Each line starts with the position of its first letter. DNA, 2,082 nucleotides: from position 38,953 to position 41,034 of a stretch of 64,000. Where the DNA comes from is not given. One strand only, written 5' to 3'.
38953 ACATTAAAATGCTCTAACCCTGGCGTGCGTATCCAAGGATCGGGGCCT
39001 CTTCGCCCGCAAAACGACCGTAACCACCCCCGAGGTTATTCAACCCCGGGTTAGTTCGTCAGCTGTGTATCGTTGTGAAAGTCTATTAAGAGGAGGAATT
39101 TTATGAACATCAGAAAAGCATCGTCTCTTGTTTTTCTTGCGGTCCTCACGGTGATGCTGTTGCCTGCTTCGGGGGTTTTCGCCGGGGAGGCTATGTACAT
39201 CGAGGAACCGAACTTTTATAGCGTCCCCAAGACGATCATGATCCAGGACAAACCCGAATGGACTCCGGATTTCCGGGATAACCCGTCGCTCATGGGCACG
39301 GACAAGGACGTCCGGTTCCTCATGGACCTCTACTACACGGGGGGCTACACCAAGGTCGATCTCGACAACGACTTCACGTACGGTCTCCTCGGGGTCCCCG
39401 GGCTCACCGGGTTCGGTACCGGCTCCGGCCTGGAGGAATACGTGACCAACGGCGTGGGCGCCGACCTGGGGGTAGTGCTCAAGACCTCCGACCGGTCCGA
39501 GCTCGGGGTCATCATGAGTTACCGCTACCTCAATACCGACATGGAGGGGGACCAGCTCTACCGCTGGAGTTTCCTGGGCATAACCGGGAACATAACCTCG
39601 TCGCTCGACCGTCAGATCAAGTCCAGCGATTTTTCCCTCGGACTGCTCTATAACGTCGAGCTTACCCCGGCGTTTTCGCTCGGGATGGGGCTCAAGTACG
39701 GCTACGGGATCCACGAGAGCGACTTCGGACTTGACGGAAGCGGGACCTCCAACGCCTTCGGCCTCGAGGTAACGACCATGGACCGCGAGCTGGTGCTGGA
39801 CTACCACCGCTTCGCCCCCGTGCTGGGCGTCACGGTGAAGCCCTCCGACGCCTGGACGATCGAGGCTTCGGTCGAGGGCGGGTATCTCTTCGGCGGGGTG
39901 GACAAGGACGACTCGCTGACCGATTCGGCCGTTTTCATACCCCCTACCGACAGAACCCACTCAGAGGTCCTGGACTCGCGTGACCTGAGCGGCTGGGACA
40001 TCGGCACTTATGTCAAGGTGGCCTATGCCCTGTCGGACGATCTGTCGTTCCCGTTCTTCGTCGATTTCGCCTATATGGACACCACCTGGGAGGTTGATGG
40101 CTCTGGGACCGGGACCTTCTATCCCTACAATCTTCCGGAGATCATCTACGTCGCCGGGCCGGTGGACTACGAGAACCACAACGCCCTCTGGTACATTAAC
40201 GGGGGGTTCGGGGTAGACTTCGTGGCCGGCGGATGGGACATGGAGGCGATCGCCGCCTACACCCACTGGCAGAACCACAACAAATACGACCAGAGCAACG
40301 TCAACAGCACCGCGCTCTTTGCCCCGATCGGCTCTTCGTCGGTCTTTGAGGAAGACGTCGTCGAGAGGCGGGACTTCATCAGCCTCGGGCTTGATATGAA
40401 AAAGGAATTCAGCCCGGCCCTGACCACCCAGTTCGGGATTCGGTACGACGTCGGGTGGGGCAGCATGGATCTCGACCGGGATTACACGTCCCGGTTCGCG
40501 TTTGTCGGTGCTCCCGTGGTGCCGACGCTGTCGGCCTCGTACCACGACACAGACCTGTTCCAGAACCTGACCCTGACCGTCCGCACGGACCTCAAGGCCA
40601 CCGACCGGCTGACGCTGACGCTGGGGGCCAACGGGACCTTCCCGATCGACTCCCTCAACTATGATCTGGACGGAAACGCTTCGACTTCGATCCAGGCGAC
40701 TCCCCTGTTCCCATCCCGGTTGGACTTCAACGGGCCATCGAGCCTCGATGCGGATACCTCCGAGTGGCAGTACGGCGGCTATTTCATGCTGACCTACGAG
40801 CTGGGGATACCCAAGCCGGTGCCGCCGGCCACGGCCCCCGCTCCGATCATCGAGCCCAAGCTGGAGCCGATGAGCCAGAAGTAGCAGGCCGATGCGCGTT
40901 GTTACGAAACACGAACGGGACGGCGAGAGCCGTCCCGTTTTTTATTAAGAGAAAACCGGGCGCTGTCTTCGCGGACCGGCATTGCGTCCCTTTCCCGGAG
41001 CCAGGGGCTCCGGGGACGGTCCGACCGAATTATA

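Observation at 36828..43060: Three tandem, individually promoted and terminated cassettes for an unrecognised ~590-aa outer-membrane barrel family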

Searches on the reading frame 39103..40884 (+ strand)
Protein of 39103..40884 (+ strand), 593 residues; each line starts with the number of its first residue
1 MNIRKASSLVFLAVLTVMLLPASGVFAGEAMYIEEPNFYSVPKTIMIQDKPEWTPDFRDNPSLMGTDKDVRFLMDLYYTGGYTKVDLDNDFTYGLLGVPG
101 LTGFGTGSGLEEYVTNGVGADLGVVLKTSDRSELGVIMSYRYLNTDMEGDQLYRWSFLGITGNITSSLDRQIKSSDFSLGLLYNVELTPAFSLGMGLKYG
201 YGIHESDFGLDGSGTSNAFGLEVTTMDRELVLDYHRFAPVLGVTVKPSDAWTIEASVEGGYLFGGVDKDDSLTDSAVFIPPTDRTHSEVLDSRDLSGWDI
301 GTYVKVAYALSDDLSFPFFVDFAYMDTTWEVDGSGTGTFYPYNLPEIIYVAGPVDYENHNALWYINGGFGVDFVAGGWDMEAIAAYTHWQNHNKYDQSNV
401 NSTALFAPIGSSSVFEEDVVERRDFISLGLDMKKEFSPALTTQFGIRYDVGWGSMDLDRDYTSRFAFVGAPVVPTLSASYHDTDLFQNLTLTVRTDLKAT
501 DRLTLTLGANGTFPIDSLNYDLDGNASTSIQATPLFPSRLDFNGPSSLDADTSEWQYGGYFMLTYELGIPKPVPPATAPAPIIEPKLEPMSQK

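Call 3: search_protein_families(library=pfam, proteins=[window:39103-40884:+], max_evalue=1)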
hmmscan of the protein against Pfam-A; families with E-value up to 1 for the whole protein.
window:39103-40884:+ (593 aa): 1 family
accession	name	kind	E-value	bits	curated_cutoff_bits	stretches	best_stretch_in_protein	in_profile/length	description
PF13505.12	OMP_b-brl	-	0.029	15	28.7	2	251-401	54-168/175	Outer membrane protein beta-barrel domain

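Call 4: search_protein_families(library=ncbifam, proteins=[window:39103-40884:+], max_evalue=1)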
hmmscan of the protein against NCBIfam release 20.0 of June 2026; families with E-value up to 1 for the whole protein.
window:39103-40884:+ (593 aa): 2 families
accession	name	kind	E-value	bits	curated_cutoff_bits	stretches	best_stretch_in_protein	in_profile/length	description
NF049866.1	outer_TDE1717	subfamily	0.036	14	135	0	156-203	74-125/210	TDE1717 family outer membrane beta-barrel protein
NF033709.1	PorV_fam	subfamily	0.06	12.9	90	1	160-220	94-151/326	PorV/PorQ family protein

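Call 9: find_homologous_proteins(query=window:39103-40884:+, max_evalue=0.001)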
Query window:39103-40884:+ (593 aa): 6 proteins with E <= 0.001 among 8000 candidates.
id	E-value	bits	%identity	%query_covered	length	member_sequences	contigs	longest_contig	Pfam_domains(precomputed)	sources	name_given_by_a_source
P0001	0.0e+0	1357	100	100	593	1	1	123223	-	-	-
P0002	2.8e-274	929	84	81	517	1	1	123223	-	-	-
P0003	2.6e-270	916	68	100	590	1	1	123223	-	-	-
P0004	3.5e-269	913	69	100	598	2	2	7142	-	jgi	jgi:hypothetical protein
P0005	2.2e-223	761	58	100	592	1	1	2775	-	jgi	jgi:hypothetical protein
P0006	6.9e-115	403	41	89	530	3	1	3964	-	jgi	jgi:hypothetical protein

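Call 21: find_encoding_contigs(protein=P0004, flank=10000, max_places=4)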
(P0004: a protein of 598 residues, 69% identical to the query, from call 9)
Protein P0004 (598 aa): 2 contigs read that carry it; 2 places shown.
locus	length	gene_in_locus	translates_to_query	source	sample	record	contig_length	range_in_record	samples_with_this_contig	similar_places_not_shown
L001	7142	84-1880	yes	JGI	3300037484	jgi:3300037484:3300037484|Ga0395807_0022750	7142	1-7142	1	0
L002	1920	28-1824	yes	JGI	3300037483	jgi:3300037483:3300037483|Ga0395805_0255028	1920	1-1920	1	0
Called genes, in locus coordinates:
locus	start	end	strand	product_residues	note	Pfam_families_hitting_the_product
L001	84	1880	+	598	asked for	-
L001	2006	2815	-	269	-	PF06314:ADC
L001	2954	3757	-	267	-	PF13428:TPR_14 (faint), PF13432:TPR_16 (faint), PF13176:TPR_7 (faint), PF13431:TPR_17 (faint), PF21033:RMD1-3 (faint), PF13424:TPR_12 (weak), PF13414:TPR_11, PF14559:TPR_19, +3 more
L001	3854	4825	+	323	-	PF00478:IMPDH (weak), PF03060:NMO, PF01070:FMN_dh (weak), PF00478:IMPDH (weak)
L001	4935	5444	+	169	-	PF14512:TM1586_NiRdase (faint), PF00881:Nitroreductase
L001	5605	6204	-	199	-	PF00132:Hexapep, PF14602:Hexapep_2 (weak)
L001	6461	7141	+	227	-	?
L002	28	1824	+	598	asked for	-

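Call 22: find_encoding_contigs(protein=P0006, flank=10000, max_places=4)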
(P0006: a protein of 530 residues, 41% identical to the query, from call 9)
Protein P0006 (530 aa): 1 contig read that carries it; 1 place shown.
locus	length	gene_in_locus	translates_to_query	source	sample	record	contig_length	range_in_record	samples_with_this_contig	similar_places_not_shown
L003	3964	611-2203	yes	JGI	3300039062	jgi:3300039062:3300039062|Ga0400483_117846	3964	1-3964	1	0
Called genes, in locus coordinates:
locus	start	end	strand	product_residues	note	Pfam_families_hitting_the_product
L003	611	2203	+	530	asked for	-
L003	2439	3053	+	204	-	-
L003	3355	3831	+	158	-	PF01047:MarR, PF12802:MarR_2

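Call 23: find_encoding_contigs(protein=P0005, flank=10000, max_places=4)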
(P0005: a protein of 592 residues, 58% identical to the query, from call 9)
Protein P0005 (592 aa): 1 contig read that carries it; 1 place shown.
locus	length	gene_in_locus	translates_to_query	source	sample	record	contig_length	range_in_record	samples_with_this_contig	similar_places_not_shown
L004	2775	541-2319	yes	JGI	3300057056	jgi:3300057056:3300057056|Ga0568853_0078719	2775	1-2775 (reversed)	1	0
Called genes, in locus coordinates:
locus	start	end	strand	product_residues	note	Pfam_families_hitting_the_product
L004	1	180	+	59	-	?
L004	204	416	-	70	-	-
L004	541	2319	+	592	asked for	-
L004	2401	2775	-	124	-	?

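Call 24: predict_structure(alignment_id=A3)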
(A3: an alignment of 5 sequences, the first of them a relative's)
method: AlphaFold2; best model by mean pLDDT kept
length: 593 residues; sequences in the alignment: 5
mean_pLDDT: 64.3   pTM: 0.64
mean pLDDT of the five models: 64.3, 53.8, 43.1, 30.0, 25.8
residues with pLDDT >= 90: 0; 70-90: 317; 50-70: 109; < 50: 167
segments of 3 or more residues with pLDDT < 50: 1-6, 14-66, 94-100, 276-287, 336-351, 401-411, 463-476, 522-545, 570-593
pLDDT, mean of each block of 10 residues (from residue 1): 48 47 25 23 35 42 48 75 74 47 66 81 73 74 81 66 73 81 75 78 80 64 69 83 77 77 79 49 45 75 80 80 81 53 42 70 83 82 82 74 40 66 83 82 83 71 42 47 71 81 78 67 42 36 51 75 68 40 40 33
secondary structure, 60 per line:
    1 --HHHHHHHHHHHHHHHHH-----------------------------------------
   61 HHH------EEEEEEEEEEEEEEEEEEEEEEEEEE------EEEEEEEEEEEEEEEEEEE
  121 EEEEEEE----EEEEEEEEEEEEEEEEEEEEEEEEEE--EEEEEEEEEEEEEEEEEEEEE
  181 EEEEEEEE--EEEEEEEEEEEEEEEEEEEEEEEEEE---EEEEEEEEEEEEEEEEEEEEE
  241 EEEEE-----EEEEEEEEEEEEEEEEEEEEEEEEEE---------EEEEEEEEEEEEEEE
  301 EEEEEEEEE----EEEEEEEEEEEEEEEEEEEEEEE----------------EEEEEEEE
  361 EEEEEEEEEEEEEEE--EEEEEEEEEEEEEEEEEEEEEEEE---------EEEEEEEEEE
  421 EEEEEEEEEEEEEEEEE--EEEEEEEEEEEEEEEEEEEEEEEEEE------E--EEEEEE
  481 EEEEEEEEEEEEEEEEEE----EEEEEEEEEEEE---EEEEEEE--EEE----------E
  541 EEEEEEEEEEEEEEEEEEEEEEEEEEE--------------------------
elements in order: H3-19 E70-95 E102-127 E132-157 E160-188 E191-216 E220-245 E251-276 E286-309 E314-336 E353-375 E378-401 E411-437 E440-465 E475-498 E503-514 E518-524 E527-529 E540-567

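Call 26: search_protein_representatives(alignment_id=A3)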
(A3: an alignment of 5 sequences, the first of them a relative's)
Query: 5 sequences, 591 profile positions. Proteins with E-value up to 0.001 (for the whole library): 47; up to 1e-10: 35; up to 1e-30: 29. The best 47 are listed.
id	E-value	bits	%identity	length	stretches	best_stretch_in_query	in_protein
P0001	0.0e+00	1119.2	-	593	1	1-591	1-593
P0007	1.6e-163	561.8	-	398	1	194-590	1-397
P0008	2.2e-140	485.4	-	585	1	9-591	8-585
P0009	2.3e-124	432.5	-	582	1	23-591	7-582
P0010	2.5e-119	415.8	-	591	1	8-565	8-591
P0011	2.7e-119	415.7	-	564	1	4-565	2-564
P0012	1.6e-115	403.3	-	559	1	45-591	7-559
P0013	6.8e-114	397.9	-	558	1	4-565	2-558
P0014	3.2e-109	382.5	-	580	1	12-565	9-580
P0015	7.2e-107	374.7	-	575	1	8-565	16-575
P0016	8.1e-107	374.5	-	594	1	33-565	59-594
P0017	1.4e-105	370.5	-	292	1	21-298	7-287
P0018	8.7e-103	361.2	-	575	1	4-579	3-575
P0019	9.3e-101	354.5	-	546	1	15-565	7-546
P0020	2.5e-93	330.0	-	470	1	7-462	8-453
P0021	4.1e-93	329.3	-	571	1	12-565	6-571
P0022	1.3e-88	314.4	-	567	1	21-563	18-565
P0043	7.2e-07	44.5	-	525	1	56-463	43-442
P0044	4.2e-06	41.9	-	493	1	116-466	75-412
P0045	4.5e-06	41.9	-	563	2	132-480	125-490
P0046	1.2e-05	40.5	-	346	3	527-590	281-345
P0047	1.5e-05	40.1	-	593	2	251-390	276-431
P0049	9.5e-05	37.5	-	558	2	131-466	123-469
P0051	4.0e-04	35.4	-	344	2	543-590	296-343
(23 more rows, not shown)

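Call 28: fold_search(model_id=the predicted structure, library=pdb)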
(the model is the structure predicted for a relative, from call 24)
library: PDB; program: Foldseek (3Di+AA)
matches with E <= 10: 835; with E <= 0.001: 188
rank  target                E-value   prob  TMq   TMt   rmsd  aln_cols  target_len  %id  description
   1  3pgs_A                3.3e-08  1.00  0.32  0.42  17.0       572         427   12  Phe3Gly mutant of EcFadL (released 2011-05-25)
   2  3dwo                  5.0e-08  1.00  0.33  0.41  12.1       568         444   13  Crystal structure of a Pseudomonas aeruginosa FadL homologue (released 2008-12-16)
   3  2r4o_A                5.0e-08  1.00  0.29  0.39  16.5       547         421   11  Crystal structure of the long-chain fatty acid transporter FadL mutant delta NPA (released 2008-09-16)
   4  9c4o                  8.0e-08  1.00  0.21  0.19  25.2       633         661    8  Cryo-EM structure of PqqU with ligand PQQ (released 2024-06-19)
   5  3pgs_B                8.9e-08  1.00  0.32  0.42  17.4       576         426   11  Phe3Gly mutant of EcFadL (released 2011-05-25)
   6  3dwn_A                9.4e-08  1.00  0.28  0.37  17.3       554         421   11  Crystal structure of the long-chain fatty acid transporter FadL mutant A77E/S100R (released 2008-12-16)
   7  3pf1_A                1.3e-07  1.00  0.30  0.39  18.3       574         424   11  E. coli FadL Asp348Ala mutant (released 2011-05-25)
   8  2r4l_C                4.4e-07  1.00  0.28  0.37  16.3       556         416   10  Crystal structure of the long-chain fatty acid transporter FadL mutant P34A (released 2008-09-16)
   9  2r4p_A                4.6e-07  1.00  0.25  0.33  18.1       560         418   11  Crystal structure of the long-chain fatty acid transporter FadL mutant G212E (released 2008-09-16)
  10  4epa                  6.0e-07  1.00  0.23  0.22  26.5       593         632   11  The crystal structure of the ferric yersiniabactin uptake receptor FyuA from Yersinia pestis (released 2012-06-20)
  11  1fep                  7.1e-07  0.99  0.18  0.17  25.7       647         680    8  FERRIC ENTEROBACTIN RECEPTOR (released 1999-01-13)
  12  2r4l_A                7.5e-07  1.00  0.28  0.37  15.4       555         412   11  Crystal structure of the long-chain fatty acid transporter FadL mutant P34A (released 2008-09-16)
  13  3pgr                  7.9e-07  1.00  0.29  0.43  15.5       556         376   10  Asp348Arg mutant of EcFadL (released 2011-05-25)
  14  6v81                  7.9e-07  1.00  0.18  0.17  23.3       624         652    9  The crystal structure of the outer-membrane transporter YncD (released 2020-05-06)
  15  1t16_A                8.3e-07  1.00  0.26  0.34  18.2       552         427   11  Crystal structure of the bacterial fatty acid transporter FadL from Escherichia coli (released 2004-06-15)
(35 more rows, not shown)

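Call 30: find_related_loci(query=A3, collection=genome_contigs, flank=10000)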
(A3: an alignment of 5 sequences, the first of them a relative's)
Query A3 (593 aa) in genome_contigs; peptide patterns used: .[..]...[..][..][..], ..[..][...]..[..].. (x = any residue, [..] = any of these).
41 stretches matched a pattern, but none encodes a relative of the query by tblastn (E <= 1e-3).

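Call 36: search_solved_structures(query=A6, max_evalue=10, show_alignments=3)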
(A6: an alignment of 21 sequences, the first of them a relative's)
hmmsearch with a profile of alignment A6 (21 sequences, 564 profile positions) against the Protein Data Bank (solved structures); distinct sequences matched with E-value up to 10: 4.
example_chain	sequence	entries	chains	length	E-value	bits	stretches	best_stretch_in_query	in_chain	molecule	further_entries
2maf_A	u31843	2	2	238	0.49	11.7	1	172-216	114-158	Opacity protein opA60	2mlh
8qwq_A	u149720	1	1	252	0.5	11.7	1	173-216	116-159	Opacity protein opA60 (Fragment)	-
4glk_A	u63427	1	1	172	0.57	11.5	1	107-151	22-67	AbiQ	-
4whb_E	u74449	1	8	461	2.3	9.5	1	318-355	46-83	Phenylurea hydrolase B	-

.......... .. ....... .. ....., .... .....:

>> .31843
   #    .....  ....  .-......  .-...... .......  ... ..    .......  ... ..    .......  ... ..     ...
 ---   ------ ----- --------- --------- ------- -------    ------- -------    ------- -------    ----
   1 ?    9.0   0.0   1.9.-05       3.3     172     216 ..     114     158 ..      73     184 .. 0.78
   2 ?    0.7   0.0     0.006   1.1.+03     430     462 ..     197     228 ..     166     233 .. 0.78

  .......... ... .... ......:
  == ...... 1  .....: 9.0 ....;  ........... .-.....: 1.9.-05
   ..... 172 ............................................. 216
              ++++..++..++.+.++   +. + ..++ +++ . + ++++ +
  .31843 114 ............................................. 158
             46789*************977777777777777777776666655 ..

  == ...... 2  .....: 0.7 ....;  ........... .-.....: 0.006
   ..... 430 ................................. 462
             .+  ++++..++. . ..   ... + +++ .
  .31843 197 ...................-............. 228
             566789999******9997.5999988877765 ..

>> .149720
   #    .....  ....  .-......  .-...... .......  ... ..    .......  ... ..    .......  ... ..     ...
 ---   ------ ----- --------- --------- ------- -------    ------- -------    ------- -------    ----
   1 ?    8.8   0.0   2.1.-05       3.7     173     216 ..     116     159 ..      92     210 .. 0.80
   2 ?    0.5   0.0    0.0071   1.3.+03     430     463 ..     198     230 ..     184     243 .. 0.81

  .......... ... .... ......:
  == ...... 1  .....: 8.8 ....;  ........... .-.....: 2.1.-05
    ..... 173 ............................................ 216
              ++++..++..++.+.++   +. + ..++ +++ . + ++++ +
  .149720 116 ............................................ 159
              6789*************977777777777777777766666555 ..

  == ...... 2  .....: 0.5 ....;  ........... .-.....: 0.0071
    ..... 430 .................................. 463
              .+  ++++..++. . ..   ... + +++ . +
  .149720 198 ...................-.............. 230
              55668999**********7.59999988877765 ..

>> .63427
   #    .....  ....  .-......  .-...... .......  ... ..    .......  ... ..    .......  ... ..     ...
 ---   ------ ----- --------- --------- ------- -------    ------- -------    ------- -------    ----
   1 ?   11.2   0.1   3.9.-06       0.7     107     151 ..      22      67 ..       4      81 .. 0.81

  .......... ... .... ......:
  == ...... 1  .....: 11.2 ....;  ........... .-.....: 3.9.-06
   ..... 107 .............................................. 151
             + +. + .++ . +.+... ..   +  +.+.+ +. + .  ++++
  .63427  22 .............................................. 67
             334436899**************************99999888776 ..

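Call 37: search_protein_families(library=pfam, alignment_id=A6, max_evalue=1)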
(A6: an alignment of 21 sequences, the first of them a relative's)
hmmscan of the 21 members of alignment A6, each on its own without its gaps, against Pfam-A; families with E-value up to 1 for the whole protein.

A. member 1, P0001 (593 aa): 1 family
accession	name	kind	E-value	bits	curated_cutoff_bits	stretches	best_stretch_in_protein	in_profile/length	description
PF13505.12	OMP_b-brl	-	0.029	15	28.7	2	251-401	54-168/175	Outer membrane protein beta-barrel domain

B. families by the number of members that match (of 21 scanned): 11 families
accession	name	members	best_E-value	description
PF13505.12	OMP_b-brl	9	8e-05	Outer membrane protein beta-barrel domain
PF14905.12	OMP_b-brl_3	5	0.00016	Outer membrane protein beta-barrel family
PF13568.12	OMP_b-brl_2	2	0.00065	Outer membrane protein beta-barrel domain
PF00593.30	TonB_dep_Rec_b-barrel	1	1e-06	TonB dependent receptor-like, beta-barrel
PF03797.25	Autotransporter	1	0.0019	Autotransporter beta-domain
PF07405.16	DUF1506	1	0.005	Protein of unknown function (DUF1506)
PF13557.12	Phenol_MetA_deg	1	0.0097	Putative MetA-pathway of phenol degradation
PF19783.5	DUF6268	1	0.13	Domain of unknown function (DUF6268)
PF05275.17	CopB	1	0.14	Copper resistance protein B precursor (CopB)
PF20230.4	DUF6588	1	0.17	Family of unknown function (DUF6588)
PF03895.21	YadA_anchor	1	0.26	YadA-like membrane anchor domain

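Call 43: predict_structure(alignment_id=A6)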
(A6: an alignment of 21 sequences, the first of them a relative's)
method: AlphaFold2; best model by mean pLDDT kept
length: 593 residues; sequences in the alignment: 21
mean_pLDDT: 85.5   pTM: 0.82
mean pLDDT of the five models: 85.5, 84.2, 84.2, 83.2, 83.3
residues with pLDDT >= 90: 369; 70-90: 138; 50-70: 50; < 50: 36
segments of 3 or more residues with pLDDT < 50: 1-3, 12-27, 572-579, 586-588, 590-593
pLDDT, mean of each block of 10 residues (from residue 1): 53 39 42 82 80 67 83 91 95 67 87 94 90 92 95 88 95 95 92 95 96 91 95 96 91 93 97 84 91 96 91 89 94 94 88 96 92 91 94 96 81 94 95 92 94 95 77 83 95 91 90 94 84 58 86 92 82 48 50 42
secondary structure, 60 per line:
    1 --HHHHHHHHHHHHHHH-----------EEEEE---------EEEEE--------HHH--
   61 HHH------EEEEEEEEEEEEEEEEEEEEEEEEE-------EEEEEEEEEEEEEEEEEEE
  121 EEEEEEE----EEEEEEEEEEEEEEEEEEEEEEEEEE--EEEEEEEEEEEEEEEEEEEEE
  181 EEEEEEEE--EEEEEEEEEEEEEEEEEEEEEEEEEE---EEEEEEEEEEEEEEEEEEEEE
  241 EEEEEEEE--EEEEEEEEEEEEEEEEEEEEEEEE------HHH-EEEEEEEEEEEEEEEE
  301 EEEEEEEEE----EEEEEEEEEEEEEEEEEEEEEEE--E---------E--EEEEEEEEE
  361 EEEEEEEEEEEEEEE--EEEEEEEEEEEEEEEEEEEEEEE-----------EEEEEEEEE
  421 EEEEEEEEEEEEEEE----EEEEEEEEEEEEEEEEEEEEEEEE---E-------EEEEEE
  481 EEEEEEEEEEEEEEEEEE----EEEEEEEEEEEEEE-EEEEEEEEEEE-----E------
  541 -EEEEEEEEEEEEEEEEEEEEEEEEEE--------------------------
elements in order: H3-17 E29-33 E43-47 E70-94 E102-127 E132-157 E160-188 E191-216 E220-248 E251-274 E285-309 E314-336 E352-375 E378-400 E412-435 E440-463 E475-498 E503-516 E518-528 E542-567
